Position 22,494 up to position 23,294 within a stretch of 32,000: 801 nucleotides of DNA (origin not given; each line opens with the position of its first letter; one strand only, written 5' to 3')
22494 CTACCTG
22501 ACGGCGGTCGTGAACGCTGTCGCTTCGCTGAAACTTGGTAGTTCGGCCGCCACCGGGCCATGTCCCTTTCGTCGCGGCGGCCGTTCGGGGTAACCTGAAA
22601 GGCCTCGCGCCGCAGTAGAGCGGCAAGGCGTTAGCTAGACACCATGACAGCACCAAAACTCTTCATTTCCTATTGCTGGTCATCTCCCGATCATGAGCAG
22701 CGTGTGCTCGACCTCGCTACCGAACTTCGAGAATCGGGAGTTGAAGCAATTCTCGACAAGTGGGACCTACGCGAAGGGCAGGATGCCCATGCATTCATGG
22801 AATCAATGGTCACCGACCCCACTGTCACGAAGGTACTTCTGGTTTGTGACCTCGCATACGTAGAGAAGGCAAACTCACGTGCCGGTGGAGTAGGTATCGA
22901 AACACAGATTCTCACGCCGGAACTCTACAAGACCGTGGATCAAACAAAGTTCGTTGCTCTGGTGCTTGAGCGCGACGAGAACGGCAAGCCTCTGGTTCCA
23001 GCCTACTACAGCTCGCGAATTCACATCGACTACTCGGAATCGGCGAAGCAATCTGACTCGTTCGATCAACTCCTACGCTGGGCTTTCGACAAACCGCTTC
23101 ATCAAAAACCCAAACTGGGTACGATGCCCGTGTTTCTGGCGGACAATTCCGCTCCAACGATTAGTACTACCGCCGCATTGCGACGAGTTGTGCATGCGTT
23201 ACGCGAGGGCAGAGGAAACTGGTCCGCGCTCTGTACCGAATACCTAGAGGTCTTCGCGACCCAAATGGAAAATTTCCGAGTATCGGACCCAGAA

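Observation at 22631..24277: Single-gene SEFIR/TIR-like cassette: candidate integron-borne anti-phage defence gene with an uncharacterised C-terminal domain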

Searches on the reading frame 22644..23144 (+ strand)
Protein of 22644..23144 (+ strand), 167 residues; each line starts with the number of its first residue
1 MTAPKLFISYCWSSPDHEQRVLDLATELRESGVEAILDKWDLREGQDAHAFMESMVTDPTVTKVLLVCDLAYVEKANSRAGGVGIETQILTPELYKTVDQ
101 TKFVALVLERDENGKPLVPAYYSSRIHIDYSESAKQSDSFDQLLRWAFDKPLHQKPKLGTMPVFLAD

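Call 38: search_protein_families(library=padloc, proteins=[window:22644-23144:+], max_evalue=1)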
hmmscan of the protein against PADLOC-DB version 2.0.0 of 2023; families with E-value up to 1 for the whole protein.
window:22644-23144:+ (167 aa): 4 families
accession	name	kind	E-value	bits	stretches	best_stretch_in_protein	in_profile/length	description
PDLC03957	bSEFIR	-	4.2e-81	271.9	1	1-165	35-198/412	-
PDLC05062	PDC-S66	-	0.0037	14.7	1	6-47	151-190/282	-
PDLC02012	SAVED5--SAVED_TIR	-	0.0041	14.3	1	5-67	15-73/404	-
PDLC02421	Aga_TIR-PNTD1-PNTD2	-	0.0072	13.5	1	5-104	5-95/430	Class I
